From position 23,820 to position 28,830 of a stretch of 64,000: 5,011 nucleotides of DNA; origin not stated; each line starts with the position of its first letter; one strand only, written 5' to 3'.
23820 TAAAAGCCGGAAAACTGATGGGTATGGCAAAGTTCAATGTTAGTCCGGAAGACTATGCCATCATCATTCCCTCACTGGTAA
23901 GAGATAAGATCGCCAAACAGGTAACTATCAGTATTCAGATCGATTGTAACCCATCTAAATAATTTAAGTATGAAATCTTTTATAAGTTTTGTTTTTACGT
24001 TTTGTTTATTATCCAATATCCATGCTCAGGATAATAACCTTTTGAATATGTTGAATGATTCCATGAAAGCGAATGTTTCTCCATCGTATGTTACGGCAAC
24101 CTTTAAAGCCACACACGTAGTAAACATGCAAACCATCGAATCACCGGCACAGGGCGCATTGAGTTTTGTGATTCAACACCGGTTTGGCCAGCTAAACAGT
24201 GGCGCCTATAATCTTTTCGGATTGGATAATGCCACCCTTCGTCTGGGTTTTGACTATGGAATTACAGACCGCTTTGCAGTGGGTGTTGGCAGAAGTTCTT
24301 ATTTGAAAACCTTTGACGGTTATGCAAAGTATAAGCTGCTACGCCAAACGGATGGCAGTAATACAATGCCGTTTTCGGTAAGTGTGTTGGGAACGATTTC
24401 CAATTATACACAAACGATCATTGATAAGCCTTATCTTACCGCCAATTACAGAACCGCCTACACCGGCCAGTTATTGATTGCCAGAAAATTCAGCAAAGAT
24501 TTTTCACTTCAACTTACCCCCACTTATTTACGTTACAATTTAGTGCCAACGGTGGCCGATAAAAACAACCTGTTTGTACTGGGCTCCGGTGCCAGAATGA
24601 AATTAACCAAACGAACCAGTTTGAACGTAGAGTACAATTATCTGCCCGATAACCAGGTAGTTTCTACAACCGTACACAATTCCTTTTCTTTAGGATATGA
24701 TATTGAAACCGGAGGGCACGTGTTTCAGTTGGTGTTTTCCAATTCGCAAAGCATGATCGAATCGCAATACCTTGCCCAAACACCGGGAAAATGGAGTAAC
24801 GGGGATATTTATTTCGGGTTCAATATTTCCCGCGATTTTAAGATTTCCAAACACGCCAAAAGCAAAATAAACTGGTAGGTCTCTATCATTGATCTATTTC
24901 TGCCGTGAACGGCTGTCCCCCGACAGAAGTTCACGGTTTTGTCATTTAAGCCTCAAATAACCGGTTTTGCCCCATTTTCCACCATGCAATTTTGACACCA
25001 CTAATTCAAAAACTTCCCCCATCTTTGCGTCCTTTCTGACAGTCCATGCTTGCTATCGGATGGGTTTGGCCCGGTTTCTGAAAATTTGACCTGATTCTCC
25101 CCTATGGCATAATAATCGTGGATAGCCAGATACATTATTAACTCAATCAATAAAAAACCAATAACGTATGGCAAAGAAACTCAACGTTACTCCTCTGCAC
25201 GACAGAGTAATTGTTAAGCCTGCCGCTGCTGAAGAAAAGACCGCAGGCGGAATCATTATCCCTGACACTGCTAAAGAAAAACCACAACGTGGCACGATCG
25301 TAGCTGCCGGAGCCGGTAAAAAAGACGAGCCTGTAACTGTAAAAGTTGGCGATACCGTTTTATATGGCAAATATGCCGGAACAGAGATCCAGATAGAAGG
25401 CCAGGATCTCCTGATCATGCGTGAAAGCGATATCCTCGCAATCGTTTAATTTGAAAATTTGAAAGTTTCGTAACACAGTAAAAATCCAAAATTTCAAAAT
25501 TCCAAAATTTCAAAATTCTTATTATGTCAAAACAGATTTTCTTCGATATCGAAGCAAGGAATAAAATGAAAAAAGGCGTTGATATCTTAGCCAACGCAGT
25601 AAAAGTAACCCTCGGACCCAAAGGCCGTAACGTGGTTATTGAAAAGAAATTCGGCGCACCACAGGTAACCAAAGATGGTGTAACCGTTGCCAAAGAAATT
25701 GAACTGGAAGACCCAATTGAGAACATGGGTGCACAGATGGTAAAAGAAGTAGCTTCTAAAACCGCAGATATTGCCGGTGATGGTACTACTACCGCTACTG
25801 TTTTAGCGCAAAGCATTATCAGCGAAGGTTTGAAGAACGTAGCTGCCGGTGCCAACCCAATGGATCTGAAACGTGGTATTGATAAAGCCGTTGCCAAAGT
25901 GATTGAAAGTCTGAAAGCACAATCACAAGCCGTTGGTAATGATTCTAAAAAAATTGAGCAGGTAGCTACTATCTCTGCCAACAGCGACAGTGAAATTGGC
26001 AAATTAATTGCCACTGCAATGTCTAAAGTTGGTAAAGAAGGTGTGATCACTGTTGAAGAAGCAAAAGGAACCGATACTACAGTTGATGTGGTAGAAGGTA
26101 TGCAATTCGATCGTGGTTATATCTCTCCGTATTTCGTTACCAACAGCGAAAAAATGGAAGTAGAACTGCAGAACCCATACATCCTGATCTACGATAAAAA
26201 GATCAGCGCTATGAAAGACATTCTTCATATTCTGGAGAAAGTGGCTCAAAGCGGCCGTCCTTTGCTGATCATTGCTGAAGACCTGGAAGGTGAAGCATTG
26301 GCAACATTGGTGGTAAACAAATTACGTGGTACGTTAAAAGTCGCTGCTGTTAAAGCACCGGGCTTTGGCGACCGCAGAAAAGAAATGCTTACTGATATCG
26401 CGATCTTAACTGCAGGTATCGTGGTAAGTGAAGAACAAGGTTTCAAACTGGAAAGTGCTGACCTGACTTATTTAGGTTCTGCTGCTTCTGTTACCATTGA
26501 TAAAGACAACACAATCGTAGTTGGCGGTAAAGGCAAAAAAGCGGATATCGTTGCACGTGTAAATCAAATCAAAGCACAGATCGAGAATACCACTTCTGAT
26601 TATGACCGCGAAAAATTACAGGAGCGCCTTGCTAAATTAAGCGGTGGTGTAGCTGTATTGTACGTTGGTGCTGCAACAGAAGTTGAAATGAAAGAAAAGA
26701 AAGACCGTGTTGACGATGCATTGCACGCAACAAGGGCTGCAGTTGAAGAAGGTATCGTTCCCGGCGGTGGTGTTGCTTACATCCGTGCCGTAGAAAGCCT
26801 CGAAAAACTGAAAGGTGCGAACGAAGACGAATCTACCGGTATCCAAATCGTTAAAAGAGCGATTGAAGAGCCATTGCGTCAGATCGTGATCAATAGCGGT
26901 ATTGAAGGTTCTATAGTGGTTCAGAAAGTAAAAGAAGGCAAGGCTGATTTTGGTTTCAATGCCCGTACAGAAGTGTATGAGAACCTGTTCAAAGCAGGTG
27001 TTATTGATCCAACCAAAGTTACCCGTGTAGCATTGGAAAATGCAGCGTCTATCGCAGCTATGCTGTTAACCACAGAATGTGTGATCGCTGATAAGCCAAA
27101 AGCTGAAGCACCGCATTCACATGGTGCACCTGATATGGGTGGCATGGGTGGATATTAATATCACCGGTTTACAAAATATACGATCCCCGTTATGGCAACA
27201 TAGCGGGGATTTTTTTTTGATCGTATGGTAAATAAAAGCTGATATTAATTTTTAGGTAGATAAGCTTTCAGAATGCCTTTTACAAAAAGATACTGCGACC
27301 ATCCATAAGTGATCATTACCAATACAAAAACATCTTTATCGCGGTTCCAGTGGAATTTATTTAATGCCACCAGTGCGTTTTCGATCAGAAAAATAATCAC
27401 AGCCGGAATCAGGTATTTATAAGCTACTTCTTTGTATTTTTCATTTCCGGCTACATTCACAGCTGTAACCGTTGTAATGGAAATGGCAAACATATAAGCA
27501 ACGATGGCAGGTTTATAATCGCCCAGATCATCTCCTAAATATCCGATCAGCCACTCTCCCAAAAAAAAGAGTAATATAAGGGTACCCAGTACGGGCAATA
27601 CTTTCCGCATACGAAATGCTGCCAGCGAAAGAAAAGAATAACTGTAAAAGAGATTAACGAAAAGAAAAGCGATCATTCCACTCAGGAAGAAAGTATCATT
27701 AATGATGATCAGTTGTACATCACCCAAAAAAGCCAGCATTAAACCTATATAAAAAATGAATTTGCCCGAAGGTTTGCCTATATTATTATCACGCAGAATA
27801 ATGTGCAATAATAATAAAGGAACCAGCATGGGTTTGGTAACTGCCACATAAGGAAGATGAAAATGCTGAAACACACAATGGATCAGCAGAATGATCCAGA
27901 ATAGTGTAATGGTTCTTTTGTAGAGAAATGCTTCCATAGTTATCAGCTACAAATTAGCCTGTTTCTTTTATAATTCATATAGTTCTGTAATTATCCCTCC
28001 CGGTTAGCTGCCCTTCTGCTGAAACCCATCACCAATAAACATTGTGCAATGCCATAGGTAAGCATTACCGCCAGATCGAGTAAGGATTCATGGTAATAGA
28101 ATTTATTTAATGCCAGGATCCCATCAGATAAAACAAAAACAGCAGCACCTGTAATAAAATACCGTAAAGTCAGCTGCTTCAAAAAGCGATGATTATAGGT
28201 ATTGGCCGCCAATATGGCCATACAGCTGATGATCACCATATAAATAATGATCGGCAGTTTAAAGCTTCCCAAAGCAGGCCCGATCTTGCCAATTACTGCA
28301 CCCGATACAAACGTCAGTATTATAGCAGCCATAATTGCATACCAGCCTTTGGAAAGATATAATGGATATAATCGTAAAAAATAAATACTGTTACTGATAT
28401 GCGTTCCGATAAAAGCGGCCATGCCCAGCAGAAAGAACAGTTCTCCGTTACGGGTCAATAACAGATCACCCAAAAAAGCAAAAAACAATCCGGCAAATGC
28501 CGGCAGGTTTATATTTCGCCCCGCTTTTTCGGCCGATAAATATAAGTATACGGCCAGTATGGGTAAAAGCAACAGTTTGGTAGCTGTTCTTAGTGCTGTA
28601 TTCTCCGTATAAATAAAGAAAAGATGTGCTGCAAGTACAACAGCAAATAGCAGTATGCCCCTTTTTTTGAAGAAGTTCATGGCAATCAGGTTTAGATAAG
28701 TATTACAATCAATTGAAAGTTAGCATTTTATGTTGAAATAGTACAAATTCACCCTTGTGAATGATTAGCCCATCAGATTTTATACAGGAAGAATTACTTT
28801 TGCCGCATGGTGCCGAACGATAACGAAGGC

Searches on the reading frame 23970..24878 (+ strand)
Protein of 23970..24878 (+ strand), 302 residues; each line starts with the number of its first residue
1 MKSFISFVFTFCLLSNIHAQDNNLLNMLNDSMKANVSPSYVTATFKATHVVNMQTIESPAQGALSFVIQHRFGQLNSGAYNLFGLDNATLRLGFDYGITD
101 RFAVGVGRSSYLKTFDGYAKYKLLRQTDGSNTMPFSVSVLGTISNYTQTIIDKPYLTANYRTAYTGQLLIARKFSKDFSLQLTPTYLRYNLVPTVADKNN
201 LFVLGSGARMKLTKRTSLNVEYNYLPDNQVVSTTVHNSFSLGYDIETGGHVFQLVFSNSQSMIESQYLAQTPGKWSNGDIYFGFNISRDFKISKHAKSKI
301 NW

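Call 34: search_protein_families(library=pfam, proteins=[window:23970-24878:+], max_evalue=0.00001)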
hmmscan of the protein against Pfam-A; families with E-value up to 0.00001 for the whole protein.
window:23970-24878:+ (302 aa): 1 family
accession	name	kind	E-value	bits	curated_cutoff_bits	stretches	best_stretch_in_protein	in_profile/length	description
PF19089.6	DUF5777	-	2.3e-92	309.2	23.1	1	45-290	1-247/247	Membrane bound beta barrel domain (DUF5777)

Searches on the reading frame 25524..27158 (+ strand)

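Call 34: search_protein_families(library=pfam, proteins=[window:25524-27158:+], max_evalue=0.00001)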
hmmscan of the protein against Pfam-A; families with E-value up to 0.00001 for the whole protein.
window:25524-27158:+ (544 aa): 1 family
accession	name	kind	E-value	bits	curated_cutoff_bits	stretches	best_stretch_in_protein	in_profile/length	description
PF00118.29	Cpn60_TCP1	-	1.6e-79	268.3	34.3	1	22-525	1-490/490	TCP-1/cpn60 chaperonin family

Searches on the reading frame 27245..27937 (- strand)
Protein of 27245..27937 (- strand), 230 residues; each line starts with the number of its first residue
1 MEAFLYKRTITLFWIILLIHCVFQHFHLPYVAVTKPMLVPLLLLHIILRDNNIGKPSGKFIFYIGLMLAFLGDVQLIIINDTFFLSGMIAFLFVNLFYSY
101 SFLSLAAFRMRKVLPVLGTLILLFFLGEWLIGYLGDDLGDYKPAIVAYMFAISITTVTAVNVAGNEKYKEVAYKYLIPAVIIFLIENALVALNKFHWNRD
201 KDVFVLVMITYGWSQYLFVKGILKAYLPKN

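Call 34: search_protein_families(library=pfam, proteins=[window:27245-27937:-], max_evalue=0.00001)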
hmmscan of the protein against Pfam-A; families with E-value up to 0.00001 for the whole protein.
window:27245-27937:- (230 aa): 1 family
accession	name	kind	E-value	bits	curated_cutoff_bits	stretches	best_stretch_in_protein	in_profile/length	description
PF07947.19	YhhN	-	5.9e-23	81.9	25.6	1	32-222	3-182/182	YhhN family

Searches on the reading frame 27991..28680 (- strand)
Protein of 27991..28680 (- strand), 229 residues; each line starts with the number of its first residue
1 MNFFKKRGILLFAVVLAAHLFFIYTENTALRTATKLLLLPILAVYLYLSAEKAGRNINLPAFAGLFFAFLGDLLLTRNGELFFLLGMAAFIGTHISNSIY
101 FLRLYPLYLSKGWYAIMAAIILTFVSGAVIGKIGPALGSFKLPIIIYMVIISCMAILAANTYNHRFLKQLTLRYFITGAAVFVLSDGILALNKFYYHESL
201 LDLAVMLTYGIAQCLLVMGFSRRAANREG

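Call 34: search_protein_families(library=pfam, proteins=[window:27991-28680:-], max_evalue=0.00001)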
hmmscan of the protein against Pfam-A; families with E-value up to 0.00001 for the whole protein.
window:27991-28680:- (229 aa): 1 family
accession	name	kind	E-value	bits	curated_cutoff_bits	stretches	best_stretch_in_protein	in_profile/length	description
PF07947.19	YhhN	-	1.4e-29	103.5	25.6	1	31-219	2-181/182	YhhN family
